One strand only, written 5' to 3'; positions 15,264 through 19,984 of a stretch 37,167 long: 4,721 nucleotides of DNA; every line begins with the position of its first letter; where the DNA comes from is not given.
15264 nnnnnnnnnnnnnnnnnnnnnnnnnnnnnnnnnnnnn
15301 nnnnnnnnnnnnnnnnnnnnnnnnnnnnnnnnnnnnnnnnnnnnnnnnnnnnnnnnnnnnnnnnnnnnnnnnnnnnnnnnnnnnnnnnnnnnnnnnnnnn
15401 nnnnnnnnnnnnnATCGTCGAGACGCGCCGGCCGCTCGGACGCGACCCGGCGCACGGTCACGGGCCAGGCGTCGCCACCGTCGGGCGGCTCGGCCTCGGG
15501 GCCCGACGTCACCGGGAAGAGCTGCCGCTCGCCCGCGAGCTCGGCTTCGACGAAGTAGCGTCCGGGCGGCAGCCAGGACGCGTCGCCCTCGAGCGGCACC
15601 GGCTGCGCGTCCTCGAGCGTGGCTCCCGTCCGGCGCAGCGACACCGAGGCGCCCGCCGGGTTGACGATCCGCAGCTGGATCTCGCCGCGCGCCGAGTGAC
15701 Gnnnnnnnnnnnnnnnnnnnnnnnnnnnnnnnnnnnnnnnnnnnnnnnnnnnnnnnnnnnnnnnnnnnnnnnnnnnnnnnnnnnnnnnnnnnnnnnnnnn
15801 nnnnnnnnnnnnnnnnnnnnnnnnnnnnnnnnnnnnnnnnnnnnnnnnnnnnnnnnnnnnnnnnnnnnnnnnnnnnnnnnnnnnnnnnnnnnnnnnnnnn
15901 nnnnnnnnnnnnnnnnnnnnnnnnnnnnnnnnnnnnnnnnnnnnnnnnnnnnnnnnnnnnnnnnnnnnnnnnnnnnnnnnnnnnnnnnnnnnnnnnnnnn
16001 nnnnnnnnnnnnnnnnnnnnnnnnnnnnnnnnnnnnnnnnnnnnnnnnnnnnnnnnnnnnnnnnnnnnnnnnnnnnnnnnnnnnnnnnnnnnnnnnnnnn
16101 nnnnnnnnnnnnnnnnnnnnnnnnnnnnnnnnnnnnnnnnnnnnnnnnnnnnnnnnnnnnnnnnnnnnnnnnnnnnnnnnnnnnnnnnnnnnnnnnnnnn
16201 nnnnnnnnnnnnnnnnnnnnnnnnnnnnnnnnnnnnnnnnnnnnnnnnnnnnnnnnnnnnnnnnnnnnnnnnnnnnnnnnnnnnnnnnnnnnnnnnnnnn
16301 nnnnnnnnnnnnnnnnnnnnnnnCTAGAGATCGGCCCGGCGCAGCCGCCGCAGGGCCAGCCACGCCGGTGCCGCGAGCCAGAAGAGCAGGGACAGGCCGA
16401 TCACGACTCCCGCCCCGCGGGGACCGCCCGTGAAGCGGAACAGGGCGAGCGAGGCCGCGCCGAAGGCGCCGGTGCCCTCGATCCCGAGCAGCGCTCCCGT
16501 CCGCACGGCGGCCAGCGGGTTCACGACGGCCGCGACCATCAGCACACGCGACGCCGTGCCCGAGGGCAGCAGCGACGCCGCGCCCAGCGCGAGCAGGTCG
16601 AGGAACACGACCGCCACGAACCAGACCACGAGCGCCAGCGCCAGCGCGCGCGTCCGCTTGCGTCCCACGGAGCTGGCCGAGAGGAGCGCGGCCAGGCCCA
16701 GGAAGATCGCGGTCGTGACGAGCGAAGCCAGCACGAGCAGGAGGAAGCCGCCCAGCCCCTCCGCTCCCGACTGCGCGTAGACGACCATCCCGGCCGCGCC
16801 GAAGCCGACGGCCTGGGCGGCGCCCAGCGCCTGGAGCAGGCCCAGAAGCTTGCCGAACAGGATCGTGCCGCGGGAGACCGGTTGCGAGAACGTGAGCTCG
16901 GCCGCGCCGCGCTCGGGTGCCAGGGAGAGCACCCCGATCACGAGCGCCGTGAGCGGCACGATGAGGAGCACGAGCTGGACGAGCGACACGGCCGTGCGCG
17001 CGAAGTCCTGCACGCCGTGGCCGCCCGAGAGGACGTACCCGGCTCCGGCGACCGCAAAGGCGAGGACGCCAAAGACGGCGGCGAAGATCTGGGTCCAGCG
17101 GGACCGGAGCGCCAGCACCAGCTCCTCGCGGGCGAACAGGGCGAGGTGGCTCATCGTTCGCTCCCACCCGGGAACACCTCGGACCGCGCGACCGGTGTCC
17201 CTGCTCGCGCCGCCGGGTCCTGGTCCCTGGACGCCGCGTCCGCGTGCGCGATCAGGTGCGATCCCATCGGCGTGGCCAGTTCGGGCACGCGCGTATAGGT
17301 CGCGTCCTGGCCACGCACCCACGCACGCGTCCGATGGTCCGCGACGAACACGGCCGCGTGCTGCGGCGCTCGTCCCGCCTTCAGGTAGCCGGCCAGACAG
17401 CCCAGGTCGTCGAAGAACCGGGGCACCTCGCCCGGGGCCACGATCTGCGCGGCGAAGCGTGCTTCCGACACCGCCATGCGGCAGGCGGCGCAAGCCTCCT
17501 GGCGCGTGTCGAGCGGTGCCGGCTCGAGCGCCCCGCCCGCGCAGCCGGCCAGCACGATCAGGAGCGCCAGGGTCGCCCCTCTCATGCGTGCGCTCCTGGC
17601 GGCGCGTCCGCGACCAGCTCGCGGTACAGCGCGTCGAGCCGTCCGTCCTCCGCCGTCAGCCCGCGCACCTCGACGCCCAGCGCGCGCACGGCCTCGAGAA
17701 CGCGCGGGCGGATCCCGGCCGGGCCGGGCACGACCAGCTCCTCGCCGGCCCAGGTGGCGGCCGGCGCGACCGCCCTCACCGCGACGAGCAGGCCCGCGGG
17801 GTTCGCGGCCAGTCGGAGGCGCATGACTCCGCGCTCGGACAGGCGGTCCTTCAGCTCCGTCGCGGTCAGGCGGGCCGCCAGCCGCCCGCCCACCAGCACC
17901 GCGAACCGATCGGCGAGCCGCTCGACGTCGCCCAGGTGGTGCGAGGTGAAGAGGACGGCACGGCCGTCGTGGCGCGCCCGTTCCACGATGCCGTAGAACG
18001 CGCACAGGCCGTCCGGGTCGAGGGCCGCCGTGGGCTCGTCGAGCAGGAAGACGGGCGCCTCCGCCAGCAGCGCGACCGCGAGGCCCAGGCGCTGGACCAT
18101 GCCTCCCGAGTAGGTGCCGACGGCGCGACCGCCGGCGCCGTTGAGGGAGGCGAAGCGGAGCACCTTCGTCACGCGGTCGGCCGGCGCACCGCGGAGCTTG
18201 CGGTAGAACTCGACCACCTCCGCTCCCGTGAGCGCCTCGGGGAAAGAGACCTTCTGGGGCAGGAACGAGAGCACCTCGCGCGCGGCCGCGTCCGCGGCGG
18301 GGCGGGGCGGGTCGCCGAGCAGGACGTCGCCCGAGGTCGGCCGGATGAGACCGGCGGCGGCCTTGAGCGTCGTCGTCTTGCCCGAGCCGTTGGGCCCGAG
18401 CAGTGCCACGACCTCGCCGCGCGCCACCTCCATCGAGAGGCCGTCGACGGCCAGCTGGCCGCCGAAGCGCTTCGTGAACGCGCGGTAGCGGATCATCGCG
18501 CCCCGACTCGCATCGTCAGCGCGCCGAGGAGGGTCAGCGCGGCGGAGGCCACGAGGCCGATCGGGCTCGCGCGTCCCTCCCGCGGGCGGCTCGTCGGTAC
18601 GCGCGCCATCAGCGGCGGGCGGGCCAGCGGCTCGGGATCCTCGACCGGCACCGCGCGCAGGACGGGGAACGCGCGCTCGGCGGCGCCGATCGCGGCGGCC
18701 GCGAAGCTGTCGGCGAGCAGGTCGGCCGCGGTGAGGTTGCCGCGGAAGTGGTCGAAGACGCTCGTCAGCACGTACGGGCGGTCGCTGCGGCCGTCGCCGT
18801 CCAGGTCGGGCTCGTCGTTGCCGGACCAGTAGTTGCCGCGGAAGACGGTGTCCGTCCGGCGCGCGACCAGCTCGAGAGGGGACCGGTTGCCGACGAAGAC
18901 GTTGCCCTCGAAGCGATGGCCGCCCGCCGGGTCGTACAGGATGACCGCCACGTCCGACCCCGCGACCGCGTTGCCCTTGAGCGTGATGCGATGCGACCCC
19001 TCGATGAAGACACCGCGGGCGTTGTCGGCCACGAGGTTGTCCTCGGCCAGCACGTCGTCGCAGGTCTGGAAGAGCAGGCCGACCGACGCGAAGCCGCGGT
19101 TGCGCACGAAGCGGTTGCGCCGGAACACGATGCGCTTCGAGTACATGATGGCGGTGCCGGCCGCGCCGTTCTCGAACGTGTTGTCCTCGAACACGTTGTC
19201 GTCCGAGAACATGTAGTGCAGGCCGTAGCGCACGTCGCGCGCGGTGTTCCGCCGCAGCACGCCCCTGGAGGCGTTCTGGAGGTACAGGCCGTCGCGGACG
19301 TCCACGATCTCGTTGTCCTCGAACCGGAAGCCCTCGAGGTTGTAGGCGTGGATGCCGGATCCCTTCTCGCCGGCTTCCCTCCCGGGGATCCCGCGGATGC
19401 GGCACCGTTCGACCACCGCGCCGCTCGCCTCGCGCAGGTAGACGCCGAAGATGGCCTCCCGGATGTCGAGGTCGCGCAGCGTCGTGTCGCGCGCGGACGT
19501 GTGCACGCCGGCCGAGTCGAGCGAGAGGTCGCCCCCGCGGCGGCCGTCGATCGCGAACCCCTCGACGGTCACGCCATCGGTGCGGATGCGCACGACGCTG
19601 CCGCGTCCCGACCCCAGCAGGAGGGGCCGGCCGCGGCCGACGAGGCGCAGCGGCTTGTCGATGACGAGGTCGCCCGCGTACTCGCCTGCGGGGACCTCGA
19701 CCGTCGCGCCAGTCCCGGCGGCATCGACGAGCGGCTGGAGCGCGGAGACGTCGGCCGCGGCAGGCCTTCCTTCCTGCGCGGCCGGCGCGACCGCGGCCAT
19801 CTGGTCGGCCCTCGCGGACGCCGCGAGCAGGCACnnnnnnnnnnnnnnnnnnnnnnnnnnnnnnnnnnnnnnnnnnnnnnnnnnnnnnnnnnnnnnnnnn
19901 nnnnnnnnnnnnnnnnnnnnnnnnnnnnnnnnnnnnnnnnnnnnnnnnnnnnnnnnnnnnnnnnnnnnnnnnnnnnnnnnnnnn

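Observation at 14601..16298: Fasciclin-domain protein and a non-catalytic FGE/NirV-like protein are appended to the nos operon after nosY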

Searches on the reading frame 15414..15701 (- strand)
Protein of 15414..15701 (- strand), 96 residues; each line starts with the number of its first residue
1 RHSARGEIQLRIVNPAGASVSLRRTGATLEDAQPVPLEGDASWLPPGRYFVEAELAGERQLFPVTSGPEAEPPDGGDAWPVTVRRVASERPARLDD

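Call 77: search_protein_families(library=pfam, proteins=[window:15414-15701:-], max_evalue=10)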
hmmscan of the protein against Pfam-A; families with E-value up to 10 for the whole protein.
seq(96 aa): 0 families

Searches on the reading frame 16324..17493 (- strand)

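Call 4: search_protein_families(library=pfam, proteins=[window:16324-17493:-], max_evalue=0.01)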
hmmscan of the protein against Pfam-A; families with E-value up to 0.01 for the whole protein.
window:16324-17493:- (389 aa): 1 family
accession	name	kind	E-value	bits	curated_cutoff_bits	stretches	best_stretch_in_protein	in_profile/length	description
PF12679.13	ABC2_membrane_2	-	9.9e-18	64.8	27.2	1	121-389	4-283/283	ABC-2 family transporter protein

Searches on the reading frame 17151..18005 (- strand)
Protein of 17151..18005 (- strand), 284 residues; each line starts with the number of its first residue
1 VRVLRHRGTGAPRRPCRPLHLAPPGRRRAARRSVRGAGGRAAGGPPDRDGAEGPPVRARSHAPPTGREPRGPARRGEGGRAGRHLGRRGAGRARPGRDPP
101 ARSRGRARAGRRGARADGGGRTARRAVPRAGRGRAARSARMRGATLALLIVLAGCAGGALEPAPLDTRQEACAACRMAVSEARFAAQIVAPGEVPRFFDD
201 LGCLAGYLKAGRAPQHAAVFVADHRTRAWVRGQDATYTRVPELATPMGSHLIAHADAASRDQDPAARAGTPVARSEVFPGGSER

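Call 4: search_protein_families(library=pfam, proteins=[window:17151-18005:-], max_evalue=0.01)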
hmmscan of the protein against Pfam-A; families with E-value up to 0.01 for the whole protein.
window:17151-18005:- (284 aa): 1 family
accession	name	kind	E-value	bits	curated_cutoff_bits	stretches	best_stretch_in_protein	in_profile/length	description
PF05573.18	NosL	-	2.7e-05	24.9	24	1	167-259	5-108/131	NosL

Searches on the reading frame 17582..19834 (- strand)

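Call 4: search_protein_families(library=pfam, proteins=[window:17582-19834:-], max_evalue=0.01)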
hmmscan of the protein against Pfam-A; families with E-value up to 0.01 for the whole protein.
window:17582-19834:- (750 aa): 5 families
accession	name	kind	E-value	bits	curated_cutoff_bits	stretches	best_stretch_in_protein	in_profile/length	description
PF00005.33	ABC_tran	-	1.5e-26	94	25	1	464-603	2-137/137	ABC transporter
PF13304.12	AAA_21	-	3e-12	47.7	27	2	558-633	221-299/304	AAA domain, putative AbiEii toxin, Type IV TA system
PF25199.1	nSTAND_NTPase5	-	0.0014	18.9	34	1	471-519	39-88/145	Novel STAND NTPase 5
PF02463.25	SMC_N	-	0.0014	18.6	40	0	474-492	25-43/220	RecF/RecN/SMC N terminal domain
PF13555.12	AAA_29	-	0.0033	17.6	27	1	465-500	14-49/61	P-loop containing region of AAA domain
